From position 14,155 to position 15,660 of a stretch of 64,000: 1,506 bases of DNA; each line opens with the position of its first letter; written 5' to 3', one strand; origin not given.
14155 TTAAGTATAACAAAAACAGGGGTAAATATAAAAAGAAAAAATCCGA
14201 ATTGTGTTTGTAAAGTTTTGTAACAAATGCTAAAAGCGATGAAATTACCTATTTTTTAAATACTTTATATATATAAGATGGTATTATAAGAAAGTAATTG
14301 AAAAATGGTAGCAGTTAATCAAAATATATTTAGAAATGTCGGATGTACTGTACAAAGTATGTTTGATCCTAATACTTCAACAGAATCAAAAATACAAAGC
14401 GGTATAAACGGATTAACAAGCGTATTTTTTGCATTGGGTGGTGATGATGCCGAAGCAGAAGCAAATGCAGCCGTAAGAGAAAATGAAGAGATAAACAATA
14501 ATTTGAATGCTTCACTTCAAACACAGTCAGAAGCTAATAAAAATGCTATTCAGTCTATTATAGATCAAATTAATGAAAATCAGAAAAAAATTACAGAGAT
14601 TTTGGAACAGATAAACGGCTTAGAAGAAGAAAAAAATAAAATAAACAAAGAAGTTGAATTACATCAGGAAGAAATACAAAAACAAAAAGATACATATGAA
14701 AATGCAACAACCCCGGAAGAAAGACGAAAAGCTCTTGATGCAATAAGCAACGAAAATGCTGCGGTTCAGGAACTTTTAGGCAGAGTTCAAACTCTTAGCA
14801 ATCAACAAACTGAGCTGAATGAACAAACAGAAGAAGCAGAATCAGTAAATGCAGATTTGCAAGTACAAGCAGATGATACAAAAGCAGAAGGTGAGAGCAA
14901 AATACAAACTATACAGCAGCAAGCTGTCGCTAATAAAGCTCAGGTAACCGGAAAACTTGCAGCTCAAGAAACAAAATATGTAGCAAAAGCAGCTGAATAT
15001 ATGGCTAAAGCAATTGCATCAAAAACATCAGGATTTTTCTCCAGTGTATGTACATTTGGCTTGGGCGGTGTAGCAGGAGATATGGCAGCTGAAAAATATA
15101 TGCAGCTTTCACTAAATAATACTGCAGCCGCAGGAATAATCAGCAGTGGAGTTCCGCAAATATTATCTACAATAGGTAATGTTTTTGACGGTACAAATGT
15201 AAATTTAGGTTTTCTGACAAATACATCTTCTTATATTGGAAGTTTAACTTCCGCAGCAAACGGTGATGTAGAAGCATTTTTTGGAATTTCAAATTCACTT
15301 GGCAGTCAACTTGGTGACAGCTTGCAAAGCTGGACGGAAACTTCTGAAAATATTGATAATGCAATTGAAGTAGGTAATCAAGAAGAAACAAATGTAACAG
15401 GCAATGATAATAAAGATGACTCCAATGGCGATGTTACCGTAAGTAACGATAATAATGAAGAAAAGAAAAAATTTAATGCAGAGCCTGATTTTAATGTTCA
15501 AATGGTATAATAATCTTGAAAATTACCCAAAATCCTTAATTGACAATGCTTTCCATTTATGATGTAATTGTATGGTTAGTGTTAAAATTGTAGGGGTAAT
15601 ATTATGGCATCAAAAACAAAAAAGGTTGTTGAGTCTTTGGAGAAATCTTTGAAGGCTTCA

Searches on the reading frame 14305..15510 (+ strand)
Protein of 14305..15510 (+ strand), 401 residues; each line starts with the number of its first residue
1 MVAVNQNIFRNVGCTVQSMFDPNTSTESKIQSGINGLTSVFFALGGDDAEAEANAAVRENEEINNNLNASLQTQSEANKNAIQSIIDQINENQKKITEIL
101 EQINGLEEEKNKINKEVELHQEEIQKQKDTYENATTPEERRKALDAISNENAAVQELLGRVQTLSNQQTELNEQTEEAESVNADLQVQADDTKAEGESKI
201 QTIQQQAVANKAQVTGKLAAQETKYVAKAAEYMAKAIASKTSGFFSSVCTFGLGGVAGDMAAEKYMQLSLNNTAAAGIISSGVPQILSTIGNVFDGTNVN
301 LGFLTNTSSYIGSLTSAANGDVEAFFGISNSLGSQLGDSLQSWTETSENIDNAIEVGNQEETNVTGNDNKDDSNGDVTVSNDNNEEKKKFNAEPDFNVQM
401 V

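Call 11: search_protein_families(library=pfam, proteins=[window:14305-15510:+], max_evalue=0.01)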
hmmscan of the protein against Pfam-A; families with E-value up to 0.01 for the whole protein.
window:14305-15510:+ (401 aa): 0 families

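Call 13: find_encoding_contigs(protein=window:14305-15510:+, flank=3000, max_places=6)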
Protein window:14305-15510:+ (401 aa): 16 contigs read that carry it; 6 places shown.
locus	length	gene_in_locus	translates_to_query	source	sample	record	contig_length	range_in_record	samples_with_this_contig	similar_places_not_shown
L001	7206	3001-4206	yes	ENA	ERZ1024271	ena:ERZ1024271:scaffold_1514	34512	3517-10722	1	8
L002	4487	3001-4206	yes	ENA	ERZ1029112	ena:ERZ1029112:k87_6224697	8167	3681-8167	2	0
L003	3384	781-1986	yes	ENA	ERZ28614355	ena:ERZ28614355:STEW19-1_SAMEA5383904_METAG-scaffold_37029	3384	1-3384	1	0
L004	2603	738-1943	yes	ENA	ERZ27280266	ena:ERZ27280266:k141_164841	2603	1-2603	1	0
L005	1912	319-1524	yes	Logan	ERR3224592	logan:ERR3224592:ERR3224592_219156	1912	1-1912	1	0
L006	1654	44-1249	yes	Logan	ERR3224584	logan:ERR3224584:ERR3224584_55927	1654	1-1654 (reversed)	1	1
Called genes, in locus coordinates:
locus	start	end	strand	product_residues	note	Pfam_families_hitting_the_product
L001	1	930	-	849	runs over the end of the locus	PF04760:IF2_N, PF03144:GTP_EFTU_D2 (faint), PF04760:IF2_N, PF00009:GTP_EFTU, PF01926:MMR_HSR1, PF22042:EF-G_D2, PF11987:IF-2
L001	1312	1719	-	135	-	-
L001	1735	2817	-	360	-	PF03462:PCRF, PF00472:RF-1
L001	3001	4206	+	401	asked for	-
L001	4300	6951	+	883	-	PF00171:Aldedh, PF00465:Fe-ADH, PF13685:Fe-ADH_2 (weak), PF25137:ADH_Fe_C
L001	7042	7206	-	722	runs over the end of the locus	-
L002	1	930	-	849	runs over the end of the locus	PF04760:IF2_N, PF03144:GTP_EFTU_D2 (faint), PF04760:IF2_N, PF00009:GTP_EFTU, PF01926:MMR_HSR1, PF22042:EF-G_D2, PF11987:IF-2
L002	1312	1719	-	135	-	-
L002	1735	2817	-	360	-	PF03462:PCRF, PF00472:RF-1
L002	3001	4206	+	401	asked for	-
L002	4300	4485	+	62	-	?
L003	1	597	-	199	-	?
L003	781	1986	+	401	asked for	-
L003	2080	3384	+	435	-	?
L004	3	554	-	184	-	?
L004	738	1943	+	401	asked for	-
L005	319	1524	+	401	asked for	-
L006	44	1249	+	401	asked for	-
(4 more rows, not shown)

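Call 91: search_protein_families(library=pfam, alignment_id=A2, max_evalue=0.001)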
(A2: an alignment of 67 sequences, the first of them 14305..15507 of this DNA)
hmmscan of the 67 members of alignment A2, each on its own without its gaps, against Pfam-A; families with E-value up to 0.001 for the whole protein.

A. member 1, window:14305-15507:+ (401 aa): 0 families

B. families by the number of members that match (of 67 scanned): 5 families
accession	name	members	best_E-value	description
PF01869.26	BcrAD_BadFG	1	2.9e-48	BadF/BadG/BcrA/BcrD ATPase family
PF03448.22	MgtE_N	1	6.4e-05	MgtE intracellular N domain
PF00480.26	ROK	1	0.00028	ROK family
PF07464.16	ApoLp-III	1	0.00037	Apolipophorin-III precursor (apoLp-III)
PF02782.22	FGGY_C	1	0.00086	FGGY family of carbohydrate kinases, C-terminal domain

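Call 92: search_protein_families(library=phrogs, alignment_id=A2, max_evalue=0.001)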
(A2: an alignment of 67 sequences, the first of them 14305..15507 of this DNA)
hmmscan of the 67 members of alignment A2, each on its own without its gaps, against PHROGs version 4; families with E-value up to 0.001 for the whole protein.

A. member 1, window:14305-15507:+ (401 aa): 0 families

B. families by the number of members that match (of 67 scanned): 11 families
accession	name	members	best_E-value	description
phrog_1047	-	1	7.5e-08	tail associated lysin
phrog_167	-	1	3.4e-07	tail length tape measure protein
phrog_16692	-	1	1.5e-06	-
phrog_30731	-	1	3.8e-06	-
phrog_794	-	1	2.3e-05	tail length tape measure protein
phrog_14486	-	1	9.5e-05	-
phrog_3281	-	1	0.00011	endonuclease VII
phrog_24596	-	1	0.00018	-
phrog_11489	-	1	0.00044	-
phrog_95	-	1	0.00054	integrase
phrog_1034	-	1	0.00063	-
